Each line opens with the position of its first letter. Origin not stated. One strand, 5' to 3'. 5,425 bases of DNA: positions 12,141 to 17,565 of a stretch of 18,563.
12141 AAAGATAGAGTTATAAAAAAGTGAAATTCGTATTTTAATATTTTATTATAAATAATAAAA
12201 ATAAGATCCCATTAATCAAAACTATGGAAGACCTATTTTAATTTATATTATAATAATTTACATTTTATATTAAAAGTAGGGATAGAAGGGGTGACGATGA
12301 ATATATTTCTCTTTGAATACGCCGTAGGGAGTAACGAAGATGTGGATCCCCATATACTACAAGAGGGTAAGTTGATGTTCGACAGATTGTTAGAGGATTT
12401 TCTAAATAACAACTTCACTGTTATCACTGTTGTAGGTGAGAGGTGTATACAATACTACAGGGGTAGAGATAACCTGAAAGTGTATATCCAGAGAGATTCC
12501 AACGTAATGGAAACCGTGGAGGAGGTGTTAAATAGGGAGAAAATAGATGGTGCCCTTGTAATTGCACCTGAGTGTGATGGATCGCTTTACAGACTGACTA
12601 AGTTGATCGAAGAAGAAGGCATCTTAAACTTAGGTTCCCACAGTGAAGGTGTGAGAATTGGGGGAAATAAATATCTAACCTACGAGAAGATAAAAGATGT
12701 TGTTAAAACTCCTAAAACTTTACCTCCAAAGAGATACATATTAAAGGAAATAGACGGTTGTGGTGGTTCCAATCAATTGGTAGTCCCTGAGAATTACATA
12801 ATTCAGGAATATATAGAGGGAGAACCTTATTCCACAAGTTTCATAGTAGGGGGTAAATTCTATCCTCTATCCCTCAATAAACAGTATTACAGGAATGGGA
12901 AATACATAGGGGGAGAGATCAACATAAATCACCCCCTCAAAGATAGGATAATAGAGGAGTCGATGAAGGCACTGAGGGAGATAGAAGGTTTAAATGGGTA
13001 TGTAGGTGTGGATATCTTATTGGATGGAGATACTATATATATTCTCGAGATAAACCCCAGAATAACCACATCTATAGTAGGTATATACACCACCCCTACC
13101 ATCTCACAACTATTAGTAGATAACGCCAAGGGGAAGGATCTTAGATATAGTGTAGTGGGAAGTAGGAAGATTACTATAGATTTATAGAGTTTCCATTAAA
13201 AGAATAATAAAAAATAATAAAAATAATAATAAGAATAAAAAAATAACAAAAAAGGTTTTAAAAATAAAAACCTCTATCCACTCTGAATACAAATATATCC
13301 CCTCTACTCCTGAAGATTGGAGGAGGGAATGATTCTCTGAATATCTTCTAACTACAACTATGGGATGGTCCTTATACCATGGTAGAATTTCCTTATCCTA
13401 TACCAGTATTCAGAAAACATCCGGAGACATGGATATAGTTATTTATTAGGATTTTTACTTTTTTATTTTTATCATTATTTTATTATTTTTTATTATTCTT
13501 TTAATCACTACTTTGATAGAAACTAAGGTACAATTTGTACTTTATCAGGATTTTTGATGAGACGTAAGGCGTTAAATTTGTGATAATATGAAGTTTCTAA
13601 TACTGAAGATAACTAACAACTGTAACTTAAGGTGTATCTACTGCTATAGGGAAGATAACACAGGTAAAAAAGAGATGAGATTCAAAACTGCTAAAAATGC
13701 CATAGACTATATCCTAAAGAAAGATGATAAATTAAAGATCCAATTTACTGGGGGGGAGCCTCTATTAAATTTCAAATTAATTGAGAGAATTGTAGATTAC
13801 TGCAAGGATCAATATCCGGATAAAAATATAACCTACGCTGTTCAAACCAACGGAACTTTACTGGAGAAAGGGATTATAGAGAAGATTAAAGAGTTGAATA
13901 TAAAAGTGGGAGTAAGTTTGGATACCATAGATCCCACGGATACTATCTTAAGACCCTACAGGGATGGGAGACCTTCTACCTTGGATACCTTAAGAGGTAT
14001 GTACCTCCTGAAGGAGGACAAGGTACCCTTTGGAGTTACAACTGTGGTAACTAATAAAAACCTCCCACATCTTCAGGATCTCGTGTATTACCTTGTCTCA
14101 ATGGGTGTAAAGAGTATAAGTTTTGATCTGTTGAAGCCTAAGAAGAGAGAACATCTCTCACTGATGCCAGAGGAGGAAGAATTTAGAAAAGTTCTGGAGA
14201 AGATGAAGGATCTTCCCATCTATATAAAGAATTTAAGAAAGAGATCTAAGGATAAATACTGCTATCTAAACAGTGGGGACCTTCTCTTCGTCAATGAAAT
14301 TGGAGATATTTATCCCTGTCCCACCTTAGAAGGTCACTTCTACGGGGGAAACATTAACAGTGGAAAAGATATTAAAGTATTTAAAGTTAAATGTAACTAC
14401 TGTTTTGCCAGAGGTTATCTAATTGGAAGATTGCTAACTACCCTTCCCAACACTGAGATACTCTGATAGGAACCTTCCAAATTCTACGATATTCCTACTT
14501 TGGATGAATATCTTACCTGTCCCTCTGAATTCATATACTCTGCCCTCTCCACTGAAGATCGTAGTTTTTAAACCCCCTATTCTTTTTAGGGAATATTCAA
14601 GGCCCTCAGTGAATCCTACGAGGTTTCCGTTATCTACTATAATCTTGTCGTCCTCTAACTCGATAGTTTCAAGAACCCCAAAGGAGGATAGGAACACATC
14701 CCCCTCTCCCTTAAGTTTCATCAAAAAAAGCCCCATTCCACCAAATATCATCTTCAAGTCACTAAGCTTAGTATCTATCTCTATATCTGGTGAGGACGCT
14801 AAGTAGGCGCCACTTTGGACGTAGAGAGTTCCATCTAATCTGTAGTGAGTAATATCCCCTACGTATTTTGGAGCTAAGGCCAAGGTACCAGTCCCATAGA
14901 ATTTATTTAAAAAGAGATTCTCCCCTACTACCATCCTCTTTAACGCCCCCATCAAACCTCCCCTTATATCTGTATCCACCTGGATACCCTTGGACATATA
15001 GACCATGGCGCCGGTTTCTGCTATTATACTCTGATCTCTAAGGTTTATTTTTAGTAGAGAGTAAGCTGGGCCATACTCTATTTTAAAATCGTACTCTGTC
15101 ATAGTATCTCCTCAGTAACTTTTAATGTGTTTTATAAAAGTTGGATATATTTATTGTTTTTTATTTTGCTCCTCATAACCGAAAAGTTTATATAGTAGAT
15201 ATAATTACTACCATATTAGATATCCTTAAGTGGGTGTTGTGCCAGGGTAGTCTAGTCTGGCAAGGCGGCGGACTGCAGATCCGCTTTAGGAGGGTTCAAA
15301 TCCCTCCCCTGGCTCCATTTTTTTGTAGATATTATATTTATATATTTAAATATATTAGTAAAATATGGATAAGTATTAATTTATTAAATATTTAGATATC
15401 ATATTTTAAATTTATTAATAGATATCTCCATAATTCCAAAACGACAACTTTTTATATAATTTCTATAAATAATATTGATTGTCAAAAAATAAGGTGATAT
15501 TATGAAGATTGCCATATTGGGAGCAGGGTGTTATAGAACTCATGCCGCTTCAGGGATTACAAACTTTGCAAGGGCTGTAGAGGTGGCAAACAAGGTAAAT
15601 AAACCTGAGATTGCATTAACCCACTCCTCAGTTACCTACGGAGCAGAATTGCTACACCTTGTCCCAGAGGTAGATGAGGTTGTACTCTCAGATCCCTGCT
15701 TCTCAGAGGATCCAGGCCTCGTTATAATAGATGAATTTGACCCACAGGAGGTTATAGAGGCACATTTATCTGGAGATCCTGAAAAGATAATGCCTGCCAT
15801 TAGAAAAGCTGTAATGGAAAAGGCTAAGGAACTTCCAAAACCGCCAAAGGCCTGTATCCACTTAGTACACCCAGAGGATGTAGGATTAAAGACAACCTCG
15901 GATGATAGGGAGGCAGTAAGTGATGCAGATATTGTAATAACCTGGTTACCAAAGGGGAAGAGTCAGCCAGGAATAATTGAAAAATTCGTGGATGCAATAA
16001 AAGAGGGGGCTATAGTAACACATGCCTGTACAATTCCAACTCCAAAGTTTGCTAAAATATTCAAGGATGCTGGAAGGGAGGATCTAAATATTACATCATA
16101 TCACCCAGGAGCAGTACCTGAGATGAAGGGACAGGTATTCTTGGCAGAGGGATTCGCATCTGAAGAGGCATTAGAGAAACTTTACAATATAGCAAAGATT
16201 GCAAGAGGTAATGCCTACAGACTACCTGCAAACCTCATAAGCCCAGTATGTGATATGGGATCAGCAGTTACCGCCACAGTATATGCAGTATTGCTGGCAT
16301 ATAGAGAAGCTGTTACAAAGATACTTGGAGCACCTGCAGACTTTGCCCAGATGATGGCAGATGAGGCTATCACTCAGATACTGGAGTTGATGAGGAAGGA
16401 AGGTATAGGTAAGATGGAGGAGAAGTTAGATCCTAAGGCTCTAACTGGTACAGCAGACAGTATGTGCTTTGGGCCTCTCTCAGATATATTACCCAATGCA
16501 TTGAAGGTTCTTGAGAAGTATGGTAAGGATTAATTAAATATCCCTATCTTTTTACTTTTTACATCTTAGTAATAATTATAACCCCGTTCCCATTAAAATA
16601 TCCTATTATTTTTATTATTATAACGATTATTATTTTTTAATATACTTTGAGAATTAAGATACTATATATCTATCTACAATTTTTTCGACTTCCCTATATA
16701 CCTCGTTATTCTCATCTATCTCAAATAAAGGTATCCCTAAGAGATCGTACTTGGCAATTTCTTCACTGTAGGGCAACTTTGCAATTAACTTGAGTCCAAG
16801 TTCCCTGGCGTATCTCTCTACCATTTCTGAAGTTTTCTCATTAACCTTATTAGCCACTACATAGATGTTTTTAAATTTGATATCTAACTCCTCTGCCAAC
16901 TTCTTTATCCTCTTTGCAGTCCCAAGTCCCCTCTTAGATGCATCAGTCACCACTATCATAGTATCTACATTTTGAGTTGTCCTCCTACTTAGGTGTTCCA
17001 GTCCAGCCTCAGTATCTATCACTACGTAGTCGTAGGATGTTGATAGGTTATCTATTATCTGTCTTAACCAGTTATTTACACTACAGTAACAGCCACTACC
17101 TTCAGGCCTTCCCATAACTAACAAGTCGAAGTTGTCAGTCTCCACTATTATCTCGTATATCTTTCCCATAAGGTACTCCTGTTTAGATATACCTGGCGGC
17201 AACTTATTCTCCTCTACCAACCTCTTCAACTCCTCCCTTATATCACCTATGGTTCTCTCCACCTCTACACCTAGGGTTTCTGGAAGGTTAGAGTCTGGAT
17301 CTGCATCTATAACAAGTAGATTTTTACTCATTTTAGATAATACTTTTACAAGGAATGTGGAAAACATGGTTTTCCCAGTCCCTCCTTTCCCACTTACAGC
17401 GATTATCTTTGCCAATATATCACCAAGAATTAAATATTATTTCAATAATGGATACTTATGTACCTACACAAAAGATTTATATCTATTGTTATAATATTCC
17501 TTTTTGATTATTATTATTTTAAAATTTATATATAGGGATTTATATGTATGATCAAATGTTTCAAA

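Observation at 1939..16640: One foldback (imperfect-palindrome) repeat family fills almost every long intergenic spacer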

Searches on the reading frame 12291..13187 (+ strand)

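Call 12: search_protein_families(library=pfam, proteins=[window:12291-13187:+])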
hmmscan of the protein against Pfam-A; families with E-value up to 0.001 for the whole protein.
window:12291-13187:+ (298 aa): 3 families
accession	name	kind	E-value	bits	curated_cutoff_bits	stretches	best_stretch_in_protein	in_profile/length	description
PF02655.19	ATP-grasp_3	-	1.6e-38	132.8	23.2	1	126-261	3-160/160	ATP-grasp domain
PF18301.6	preATP-grasp_3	-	1.7e-09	38.1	26.3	1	66-120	23-75/76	pre ATP-grasp 3 domain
PF14397.11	ATPgrasp_ST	-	0.00072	19.3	31.4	0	215-267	213-265/278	Sugar-transfer associated ATP-grasp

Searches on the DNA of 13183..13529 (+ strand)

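Call 87: search_dna_similar(query=window:13183-13529:+, collection=phages, mode=distant, max_evalue=0.001, max_rows=10)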
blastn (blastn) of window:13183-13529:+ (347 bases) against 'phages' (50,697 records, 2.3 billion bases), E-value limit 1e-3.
No match.

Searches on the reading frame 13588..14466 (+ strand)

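Call 12: search_protein_families(library=pfam, proteins=[window:13588-14466:+])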
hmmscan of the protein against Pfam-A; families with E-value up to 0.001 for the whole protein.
window:13588-14466:+ (292 aa): 2 families
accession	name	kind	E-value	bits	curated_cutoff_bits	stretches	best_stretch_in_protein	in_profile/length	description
PF04055.27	Radical_SAM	-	3.2e-24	86.4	29.5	1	7-164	2-161/166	Radical SAM superfamily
PF13353.11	Fer4_12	-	3e-10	40.9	22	1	10-108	13-114/137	4Fe-4S single cluster domain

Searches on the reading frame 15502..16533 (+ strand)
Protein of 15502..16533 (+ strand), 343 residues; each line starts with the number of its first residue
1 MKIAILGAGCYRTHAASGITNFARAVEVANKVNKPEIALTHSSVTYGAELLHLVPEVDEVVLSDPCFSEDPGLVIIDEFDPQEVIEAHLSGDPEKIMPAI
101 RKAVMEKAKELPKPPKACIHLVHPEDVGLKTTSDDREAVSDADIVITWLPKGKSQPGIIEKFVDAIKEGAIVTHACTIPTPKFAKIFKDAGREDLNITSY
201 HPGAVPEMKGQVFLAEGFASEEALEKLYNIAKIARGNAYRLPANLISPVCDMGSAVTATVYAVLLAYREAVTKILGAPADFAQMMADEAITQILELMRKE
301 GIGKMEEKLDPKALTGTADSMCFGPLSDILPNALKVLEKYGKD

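Call 12: search_protein_families(library=pfam, proteins=[window:15502-16533:+])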
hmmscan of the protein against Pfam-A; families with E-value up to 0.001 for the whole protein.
window:15502-16533:+ (343 aa): 2 families
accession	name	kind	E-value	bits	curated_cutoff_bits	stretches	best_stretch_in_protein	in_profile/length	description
PF22616.2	HMD_N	-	4.3e-136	452.3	27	1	1-239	1-239/239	HMD N-terminal domain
PF03201.21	HMD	-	1.9e-37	127.9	23.1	1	243-339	1-97/97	H2-forming N5,N10-methylene-tetrahydromethanopterin dehydrogenase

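Call 14: find_encoding_contigs(protein=window:15502-16533:+, flank=10000, max_places=4)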
Protein window:15502-16533:+ (343 aa): 2 contigs read that carry it; 2 places shown.
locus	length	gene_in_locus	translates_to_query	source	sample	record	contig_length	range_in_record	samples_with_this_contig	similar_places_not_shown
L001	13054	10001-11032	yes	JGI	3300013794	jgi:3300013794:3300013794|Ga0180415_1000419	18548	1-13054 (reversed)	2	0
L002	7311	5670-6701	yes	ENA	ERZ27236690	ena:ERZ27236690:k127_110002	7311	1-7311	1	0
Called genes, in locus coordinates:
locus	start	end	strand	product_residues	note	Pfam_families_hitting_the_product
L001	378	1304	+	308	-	PF01368:DHH, PF02833:DHHA2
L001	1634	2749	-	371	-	PF00155:Aminotran_1_2, PF01053:Cys_Met_Meta_PP (weak)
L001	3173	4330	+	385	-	PF00374:NiFeSe_Hases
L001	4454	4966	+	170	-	PF01750:HycI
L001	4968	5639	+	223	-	PF12837:Fer4_6 (faint), PF01058:Oxidored_q6, PF00037:Fer4 (weak), PF13237:Fer4_10, PF14697:Fer4_21 (weak), PF12838:Fer4_7 (weak), PF13187:Fer4_9 (weak)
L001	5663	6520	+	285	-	PF04422:FrhB_FdhB_N, PF04432:FrhB_FdhB_C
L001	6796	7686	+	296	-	PF18301:preATP-grasp_3, PF02655:ATP-grasp_3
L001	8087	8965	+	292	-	PF04055:Radical_SAM, PF13353:Fer4_12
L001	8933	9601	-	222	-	PF01987:AIM24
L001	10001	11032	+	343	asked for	PF22616:HMD_N, PF03201:HMD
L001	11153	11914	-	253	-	PF01656:CbiA, PF02374:ArsA_ATPase, PF06564:CBP_BcsQ (faint), PF10609:ParA, PF13479:AAA_24 (faint), PF13614:AAA_31, PF00142:Fer4_NifH (weak)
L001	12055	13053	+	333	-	?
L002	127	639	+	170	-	PF01750:HycI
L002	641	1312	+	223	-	PF12837:Fer4_6 (faint), PF01058:Oxidored_q6, PF00037:Fer4 (weak), PF13237:Fer4_10, PF14697:Fer4_21 (weak), PF12838:Fer4_7 (weak), PF13187:Fer4_9 (weak)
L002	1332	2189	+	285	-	PF04422:FrhB_FdhB_N, PF04432:FrhB_FdhB_C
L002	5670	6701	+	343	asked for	PF22616:HMD_N, PF03201:HMD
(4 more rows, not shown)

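Call 24: find_related_loci(query=window:15502-16533:+, collection=genome_contigs, flank=10000)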
Query window:15502-16533:+ (343 aa) in genome_contigs; peptide patterns used: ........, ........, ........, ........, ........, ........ (x = any residue, [..] = any of these).
175 stretches matched a pattern; 20 encode a relative of the query (tblastn E <= 1e-3); 20 distinct loci.
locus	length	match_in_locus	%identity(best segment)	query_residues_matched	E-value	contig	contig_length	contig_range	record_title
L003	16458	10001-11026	90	1-342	0e+0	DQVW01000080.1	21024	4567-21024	MAG TPA_asm: Methanothermococcus okinawensis isolate SZUA-1534 k95_135483, whole genome shotgun sequence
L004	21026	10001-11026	89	1-342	0e+0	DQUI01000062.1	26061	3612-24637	MAG TPA_asm: Methanothermococcus okinawensis isolate SZUA-1453 k95_384454, whole genome shotgun sequence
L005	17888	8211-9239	85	1-343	0e+0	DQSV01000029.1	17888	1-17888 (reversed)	MAG TPA_asm: Methanothermococcus okinawensis isolate SZUA-1385 k95_201933, whole genome shotgun sequence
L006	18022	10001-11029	86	1-343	0e+0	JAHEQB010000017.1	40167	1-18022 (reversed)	Methanothermococcus sp. SCGC AD-155-C09 Ga0127414_1019, whole genome shotgun sequence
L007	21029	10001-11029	84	1-343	0e+0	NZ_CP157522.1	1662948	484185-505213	Methanothermococcus sp. Ax23 chromosome, complete genome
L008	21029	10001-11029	83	1-343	0e+0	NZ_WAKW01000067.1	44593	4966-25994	MAG: Methanothermococcus sp. isolate S013_52_esom k151_65983, whole genome shotgun sequence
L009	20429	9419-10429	81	1-337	0e+0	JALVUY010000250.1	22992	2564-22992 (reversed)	MAG: Methanocaldococcaceae archaeon isolate M10_maxbin2_scaf2bin.148 M10_NODE_877_length_22992_cov_2.305445, whole genom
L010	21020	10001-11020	81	1-340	0e+0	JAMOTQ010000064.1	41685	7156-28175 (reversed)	MAG: Methanocaldococcus sp. isolate 4571-419_metabat2_scaf2bin.033 4571-419_scaffold_215_c1, whole genome shotgun sequen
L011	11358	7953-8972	81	1-340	0e+0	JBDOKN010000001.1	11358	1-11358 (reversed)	MAG: Methanocaldococcus sp. isolate FK190211_WC_175_metabat2_scaf2bin.012 NODE_626_length_11358_cov_17.346630, whole gen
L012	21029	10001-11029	79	1-343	0e+0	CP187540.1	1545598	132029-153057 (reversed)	Methanocaldococcus sp. 28A chromosome, complete genome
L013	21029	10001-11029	78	1-343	0e+0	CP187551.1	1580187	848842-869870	Methanocaldococcus sp. 16A chromosome, complete genome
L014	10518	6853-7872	79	1-340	0e+0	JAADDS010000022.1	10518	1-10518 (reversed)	MAG: Methanococci archaeon isolate L_MetaBat.10 contig-127_7545, whole genome shotgun sequence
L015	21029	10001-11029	75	1-343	0e+0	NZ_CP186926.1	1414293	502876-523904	Methanocaldococcus indicus strain SL43 chromosome, complete genome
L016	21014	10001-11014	73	1-337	9e-171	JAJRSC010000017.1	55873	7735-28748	MAG: archaeon isolate Dive100_bin4.136 k141_607758, whole genome shotgun sequence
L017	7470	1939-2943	61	1-339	7e-131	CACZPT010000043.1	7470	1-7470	uncultured Methanobrevibacter sp. isolate RUG12835 genome assembly, contig: RUG12835_asm_43, whole genome shotgun sequen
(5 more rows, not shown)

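Call 63: search_protein_families(library=pfam, proteins=[L006:14700-15950:-, L006:16425-17681:-, L006:5995-7365:+, L006:956-2086:-, L006:12132-13172:+, L006:8623-9303:+, L006:3753-4664:-], max_evalue=0.001)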
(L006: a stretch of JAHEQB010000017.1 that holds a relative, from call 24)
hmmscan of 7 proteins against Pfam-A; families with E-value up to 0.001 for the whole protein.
L006:14700-15950:- (416 aa): 4 families
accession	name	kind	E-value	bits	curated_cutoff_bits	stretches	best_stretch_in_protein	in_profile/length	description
PF08489.16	TiaS_FLD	-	1.6e-37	128.6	21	1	147-255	3-116/116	TiaS FLD domain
PF22641.2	TiaS_TCKD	-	2.4e-27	96.3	27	1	2-143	1-155/156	TiaS TCKD domain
PF01336.31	tRNA_anti-codon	-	4.1e-10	39.9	27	1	270-343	1-74/75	OB-fold nucleic acid binding domain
PF23783.1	Zn_ribbon_TiaS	-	3e-09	36.9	27.3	1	353-394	1-41/41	TiaS C-terminal zinc ribbon domain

L006:16425-17681:- (418 aa): 1 family
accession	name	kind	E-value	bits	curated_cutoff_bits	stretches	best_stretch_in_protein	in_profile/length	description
PF00162.24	PGK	-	5e-120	401.4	27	1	5-398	1-379/379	Phosphoglycerate kinase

L006:5995-7365:+ (456 aa): 3 families
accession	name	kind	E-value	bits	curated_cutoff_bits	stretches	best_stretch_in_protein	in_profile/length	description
PF07685.20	GATase_3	-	1.2e-35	123.4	27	1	262-443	3-192/196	CobB/CobQ-like glutamine amidotransferase domain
PF01656.29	CbiA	-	1.5e-19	70.6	25.4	1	8-193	2-123/125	CobQ/CobB/MinD/ParA nucleotide binding domain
PF13500.12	AAA_26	-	5.2e-14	53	27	1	67-186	84-194/198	AAA domain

L006:956-2086:- (376 aa): 4 families
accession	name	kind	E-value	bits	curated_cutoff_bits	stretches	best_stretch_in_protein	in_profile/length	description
PF02005.22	TRM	-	1.5e-99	334.2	27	1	7-367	1-375/376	N2,N2-dimethylguanosine tRNA methyltransferase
PF13847.12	Methyltransf_31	-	3.5e-06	27.2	27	1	56-161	7-113/145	Methyltransferase domain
PF05175.20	MTS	-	0.00027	21.1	23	1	61-116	40-91/170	Methyltransferase small domain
PF02475.24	TRM5-TYW2_MTfase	-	0.00067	20.1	28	0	82-153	62-131/164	TRM5/TYW2 methyltransferase domain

L006:12132-13172:+ (346 aa): 3 families
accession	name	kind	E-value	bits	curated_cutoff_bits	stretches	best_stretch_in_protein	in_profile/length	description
PF04055.27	Radical_SAM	-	8.6e-16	59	29.5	1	67-230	2-166/166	Radical SAM superfamily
PF06968.18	BATS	-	7.1e-08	33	22.2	1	239-336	1-87/88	Biotin and Thiamin Synthesis associated domain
PF19288.4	CofH_C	-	0.00021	21.6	27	1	263-345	35-116/125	CofH/MqnC C-terminal region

L006:8623-9303:+ (226 aa): 3 families
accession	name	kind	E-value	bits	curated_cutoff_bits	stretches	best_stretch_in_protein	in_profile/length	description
PF01983.22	CofC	-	6.6e-67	225.3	22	1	3-222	2-216/217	Guanylyl transferase CofC like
PF12804.13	NTP_transf_3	-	8.3e-10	39.5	27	1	42-139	34-134/160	MobA-like NTP transferase domain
PF09837.15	DUF2064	-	0.00088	19.5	25.8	0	63-139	29-106/120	Uncharacterized protein conserved in bacteria (DUF2064)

L006:3753-4664:- (303 aa): 1 family
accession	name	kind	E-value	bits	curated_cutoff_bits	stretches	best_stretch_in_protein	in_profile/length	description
PF00696.33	AA_kinase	-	5.3e-51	174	24.9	1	33-279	2-234/234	Amino acid kinase family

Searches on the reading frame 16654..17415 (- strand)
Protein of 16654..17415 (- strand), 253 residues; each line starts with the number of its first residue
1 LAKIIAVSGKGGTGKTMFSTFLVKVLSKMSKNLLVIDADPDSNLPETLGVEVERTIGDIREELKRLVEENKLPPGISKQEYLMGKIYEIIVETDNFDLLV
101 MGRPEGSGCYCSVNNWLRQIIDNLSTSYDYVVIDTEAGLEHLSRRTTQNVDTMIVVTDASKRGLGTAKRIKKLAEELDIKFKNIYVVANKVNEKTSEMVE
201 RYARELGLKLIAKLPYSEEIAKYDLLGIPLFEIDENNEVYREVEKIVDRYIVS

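Call 12: search_protein_families(library=pfam, proteins=[window:16654-17415:-])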
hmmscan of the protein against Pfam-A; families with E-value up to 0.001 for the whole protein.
window:16654-17415:- (253 aa): 8 families
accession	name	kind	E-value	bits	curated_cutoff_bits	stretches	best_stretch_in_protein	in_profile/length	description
PF01656.29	CbiA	-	1.2e-21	77.4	25.4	1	4-228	1-123/125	CobQ/CobB/MinD/ParA nucleotide binding domain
PF13614.12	AAA_31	-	2.3e-16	60.7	27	1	3-171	2-165/177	AAA domain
PF00142.24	Fer4_NifH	-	7.8e-13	49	25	2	150-246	141-240/271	4Fe-4S iron sulfur cluster binding proteins, NifH/frxC family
PF10609.15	ParA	-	5.5e-12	46.1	27.1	1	3-249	5-244/246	NUBPL iron-transfer P-loop NTPase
PF02374.21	ArsA_ATPase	-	2.4e-09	37.3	24.3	1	3-135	2-132/305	Anion-transporting ATPase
PF06564.18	CBP_BcsQ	-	2.5e-06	27.7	21.3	0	3-60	2-60/234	Cellulose biosynthesis protein BcsQ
PF13479.12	AAA_24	-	3.8e-05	24.1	27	1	3-196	3-136/195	AAA domain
PF09140.17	MipZ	-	0.00022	21.1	20.7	0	117-156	89-128/262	ATPase MipZ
